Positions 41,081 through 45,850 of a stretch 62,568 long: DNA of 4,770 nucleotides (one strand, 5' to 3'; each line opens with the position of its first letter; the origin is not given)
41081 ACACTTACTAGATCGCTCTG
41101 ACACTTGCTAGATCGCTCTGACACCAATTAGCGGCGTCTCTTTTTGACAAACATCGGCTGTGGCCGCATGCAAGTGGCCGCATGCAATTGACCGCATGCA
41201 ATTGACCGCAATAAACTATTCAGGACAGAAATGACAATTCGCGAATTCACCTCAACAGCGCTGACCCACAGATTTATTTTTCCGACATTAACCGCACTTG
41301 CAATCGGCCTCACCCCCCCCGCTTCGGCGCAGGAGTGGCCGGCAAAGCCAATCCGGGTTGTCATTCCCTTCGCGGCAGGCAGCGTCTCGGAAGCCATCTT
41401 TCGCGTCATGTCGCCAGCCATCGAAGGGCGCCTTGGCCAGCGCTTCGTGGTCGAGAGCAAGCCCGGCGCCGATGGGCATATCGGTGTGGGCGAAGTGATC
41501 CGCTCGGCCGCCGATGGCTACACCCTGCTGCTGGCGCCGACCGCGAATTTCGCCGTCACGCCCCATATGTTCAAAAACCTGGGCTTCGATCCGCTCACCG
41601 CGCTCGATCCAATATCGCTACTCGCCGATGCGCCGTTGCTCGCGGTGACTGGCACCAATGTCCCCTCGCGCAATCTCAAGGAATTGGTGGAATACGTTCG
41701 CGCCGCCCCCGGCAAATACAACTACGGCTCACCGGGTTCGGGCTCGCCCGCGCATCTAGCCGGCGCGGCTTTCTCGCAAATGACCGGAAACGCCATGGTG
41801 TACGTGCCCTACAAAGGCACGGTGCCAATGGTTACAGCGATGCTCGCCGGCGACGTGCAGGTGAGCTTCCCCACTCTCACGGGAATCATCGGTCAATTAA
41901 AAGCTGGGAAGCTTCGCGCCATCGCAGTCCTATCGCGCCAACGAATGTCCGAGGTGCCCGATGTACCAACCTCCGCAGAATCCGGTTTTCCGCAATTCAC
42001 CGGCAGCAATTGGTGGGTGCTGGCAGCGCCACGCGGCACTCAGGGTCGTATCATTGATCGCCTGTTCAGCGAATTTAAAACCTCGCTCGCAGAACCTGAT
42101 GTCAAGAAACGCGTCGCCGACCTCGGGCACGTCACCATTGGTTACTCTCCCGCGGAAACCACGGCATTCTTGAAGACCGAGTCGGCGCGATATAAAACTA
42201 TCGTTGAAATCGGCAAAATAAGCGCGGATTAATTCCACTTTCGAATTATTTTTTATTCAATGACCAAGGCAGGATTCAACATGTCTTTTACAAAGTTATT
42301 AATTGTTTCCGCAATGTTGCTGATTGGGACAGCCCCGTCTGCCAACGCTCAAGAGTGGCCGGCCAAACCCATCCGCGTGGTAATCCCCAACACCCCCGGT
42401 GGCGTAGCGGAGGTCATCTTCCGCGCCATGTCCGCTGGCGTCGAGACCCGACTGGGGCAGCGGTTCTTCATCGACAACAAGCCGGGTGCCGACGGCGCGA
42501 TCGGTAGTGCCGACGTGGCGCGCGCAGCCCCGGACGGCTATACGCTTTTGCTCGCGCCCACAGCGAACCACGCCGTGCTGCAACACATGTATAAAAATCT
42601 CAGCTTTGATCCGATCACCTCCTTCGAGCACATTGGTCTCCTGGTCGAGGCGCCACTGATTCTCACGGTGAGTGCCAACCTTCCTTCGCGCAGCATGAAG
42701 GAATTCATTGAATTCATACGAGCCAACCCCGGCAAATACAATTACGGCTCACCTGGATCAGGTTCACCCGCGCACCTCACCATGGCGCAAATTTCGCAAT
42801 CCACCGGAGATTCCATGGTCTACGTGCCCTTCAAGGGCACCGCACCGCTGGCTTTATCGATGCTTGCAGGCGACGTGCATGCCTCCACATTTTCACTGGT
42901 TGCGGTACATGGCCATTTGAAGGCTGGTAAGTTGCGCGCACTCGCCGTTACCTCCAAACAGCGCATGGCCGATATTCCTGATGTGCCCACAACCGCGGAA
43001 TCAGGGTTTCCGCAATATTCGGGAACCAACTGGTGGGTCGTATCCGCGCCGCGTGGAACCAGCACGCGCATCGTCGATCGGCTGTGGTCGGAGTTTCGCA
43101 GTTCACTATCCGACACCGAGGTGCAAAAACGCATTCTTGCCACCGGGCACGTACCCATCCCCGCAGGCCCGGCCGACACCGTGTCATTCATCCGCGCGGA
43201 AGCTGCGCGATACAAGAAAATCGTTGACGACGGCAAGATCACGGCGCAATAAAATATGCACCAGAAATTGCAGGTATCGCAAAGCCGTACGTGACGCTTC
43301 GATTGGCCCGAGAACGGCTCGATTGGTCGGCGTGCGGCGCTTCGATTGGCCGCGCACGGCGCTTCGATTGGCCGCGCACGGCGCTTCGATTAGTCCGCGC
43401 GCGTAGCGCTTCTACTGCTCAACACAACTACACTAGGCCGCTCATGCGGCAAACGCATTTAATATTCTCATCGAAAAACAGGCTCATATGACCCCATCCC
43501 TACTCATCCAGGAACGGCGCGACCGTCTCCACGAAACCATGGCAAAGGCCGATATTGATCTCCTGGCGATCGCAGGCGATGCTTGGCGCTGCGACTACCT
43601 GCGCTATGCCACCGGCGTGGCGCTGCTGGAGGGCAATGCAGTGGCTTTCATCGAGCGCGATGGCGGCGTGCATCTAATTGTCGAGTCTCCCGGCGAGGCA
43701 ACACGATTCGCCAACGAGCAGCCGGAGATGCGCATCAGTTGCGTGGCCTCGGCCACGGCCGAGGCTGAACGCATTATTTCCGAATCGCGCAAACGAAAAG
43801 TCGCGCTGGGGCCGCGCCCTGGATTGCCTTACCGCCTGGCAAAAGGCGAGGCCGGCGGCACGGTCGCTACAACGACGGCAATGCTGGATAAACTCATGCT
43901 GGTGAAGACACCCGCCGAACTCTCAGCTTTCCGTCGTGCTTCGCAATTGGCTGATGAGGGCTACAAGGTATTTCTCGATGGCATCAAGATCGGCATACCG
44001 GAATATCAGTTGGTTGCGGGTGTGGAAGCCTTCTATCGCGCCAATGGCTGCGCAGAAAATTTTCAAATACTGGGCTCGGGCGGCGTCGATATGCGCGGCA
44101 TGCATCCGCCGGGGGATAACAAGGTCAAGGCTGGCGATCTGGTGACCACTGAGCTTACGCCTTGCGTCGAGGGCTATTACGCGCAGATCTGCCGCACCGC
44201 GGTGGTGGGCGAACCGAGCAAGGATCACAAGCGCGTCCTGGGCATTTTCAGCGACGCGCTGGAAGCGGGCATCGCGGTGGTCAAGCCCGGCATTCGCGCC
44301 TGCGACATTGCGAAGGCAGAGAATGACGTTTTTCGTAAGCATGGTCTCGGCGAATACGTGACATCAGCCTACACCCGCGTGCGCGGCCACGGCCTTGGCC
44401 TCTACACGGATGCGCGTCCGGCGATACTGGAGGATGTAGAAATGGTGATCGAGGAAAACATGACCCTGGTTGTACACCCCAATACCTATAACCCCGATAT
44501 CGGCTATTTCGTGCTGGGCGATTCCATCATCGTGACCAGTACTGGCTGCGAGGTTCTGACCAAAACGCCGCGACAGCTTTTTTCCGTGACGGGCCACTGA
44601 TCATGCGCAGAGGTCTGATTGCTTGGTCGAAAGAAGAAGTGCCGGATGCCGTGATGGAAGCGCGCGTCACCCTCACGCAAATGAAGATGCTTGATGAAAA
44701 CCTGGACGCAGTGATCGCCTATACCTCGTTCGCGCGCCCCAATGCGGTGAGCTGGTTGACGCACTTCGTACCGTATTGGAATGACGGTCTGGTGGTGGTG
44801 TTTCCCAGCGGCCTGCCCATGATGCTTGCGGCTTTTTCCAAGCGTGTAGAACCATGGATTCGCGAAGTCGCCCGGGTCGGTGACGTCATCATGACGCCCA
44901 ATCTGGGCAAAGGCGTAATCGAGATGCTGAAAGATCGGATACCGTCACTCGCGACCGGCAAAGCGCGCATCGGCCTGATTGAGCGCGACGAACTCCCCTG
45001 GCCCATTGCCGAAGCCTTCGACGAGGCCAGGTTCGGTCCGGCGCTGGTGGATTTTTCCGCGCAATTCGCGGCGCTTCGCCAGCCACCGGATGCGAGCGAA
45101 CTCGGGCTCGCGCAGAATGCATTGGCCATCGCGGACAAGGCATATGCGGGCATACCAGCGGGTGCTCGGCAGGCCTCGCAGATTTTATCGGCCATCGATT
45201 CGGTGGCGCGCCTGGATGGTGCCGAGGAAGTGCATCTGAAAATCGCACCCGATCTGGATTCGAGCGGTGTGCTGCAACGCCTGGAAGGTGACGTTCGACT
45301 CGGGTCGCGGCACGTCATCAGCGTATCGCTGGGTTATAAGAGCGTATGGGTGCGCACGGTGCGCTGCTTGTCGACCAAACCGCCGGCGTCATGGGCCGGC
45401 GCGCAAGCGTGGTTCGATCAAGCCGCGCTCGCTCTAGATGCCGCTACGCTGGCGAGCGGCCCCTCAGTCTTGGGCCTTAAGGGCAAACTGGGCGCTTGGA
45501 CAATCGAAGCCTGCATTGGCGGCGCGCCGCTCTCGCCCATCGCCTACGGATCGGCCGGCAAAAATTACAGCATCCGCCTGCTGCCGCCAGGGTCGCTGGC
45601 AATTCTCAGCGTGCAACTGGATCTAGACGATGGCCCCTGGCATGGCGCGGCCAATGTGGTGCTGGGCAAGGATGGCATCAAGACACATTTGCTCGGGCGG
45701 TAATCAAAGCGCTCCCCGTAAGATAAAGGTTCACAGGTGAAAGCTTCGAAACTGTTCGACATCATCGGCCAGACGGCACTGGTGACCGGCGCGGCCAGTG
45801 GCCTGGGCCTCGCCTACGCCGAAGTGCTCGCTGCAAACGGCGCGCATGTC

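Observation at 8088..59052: Short tandem duplications (12-30 bp, 2-5 copies) recur right at gene ends, often including the stop codon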

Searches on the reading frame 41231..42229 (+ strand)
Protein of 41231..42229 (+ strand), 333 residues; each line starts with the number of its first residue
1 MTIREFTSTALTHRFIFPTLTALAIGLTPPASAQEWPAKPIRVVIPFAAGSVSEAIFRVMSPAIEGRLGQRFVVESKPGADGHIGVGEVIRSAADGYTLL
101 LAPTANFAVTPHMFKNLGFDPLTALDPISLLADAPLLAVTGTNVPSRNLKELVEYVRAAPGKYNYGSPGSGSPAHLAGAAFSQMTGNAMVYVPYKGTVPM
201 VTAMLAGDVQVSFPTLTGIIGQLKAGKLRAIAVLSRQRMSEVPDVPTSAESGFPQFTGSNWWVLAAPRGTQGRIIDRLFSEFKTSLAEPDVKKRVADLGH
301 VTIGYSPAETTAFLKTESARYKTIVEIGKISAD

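Call 32: find_encoding_contigs(protein=window:41231-42229:+, flank=2500, max_places=10)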
Protein window:41231-42229:+ (333 aa): no gene with exactly this product is on record in the collection.

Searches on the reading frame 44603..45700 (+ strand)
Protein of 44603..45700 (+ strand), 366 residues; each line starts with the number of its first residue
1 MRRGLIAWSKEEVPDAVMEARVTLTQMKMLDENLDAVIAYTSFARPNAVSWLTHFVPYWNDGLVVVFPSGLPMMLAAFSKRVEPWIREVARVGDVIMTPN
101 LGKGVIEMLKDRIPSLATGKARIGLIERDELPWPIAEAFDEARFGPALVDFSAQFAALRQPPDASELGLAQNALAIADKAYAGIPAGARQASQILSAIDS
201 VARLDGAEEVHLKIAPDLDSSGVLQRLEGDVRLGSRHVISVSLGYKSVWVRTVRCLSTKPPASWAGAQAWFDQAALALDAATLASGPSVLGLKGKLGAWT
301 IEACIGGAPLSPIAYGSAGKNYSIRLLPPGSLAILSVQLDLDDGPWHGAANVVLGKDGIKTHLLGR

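Call 35: find_encoding_contigs(protein=window:44603-45700:+, flank=6500, max_places=10)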
Protein window:44603-45700:+ (366 aa): 8 contigs read that carry it; 8 places shown.
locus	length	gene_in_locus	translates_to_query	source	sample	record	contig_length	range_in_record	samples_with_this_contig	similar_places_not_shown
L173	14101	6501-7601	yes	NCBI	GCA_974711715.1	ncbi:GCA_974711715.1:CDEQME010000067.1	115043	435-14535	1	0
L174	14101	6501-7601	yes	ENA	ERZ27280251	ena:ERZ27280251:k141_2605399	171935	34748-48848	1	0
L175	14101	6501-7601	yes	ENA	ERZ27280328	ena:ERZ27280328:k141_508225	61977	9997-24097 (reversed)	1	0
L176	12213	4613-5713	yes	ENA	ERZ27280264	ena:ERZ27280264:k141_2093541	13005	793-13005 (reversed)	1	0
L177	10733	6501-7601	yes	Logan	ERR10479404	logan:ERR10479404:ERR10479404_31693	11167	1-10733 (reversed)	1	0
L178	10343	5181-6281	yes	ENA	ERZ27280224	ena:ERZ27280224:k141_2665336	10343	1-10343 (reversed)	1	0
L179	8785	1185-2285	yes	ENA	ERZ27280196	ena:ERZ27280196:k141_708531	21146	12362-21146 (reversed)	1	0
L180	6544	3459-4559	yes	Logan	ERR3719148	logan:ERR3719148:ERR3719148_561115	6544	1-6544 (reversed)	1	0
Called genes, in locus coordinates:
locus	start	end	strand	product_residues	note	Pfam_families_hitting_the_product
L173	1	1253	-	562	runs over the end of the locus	?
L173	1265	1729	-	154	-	PF00111:Fer2 (weak), PF01799:Fer2_2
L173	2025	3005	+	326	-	PF03401:TctC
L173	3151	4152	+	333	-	PF03401:TctC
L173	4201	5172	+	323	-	PF03401:TctC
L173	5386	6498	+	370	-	PF00557:Peptidase_M24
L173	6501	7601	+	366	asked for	-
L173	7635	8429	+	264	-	PF23441:SDR (weak), PF00106:adh_short, PF08659:KR (weak), PF13561:adh_short_C2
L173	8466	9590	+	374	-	PF00296:Bac_luciferase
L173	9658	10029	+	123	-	PF01850:PIN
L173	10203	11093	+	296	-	PF09084:NMT1 (faint)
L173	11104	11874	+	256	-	PF00596:Aldolase_II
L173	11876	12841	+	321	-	PF03401:TctC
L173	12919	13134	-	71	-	-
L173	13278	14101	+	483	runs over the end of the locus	PF00070:Pyr_redox (faint), PF00743:FMO-like, PF01266:DAO (faint), PF01593:Amino_oxidase (faint), PF07992:Pyr_redox_2, PF13450:NAD_binding_8, PF13454:NAD_binding_9 (faint), PF13738:Pyr_redox_3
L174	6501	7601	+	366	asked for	-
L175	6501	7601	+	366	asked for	-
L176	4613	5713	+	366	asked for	-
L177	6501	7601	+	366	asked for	-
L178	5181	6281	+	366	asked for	-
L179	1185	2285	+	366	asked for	-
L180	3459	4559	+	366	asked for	-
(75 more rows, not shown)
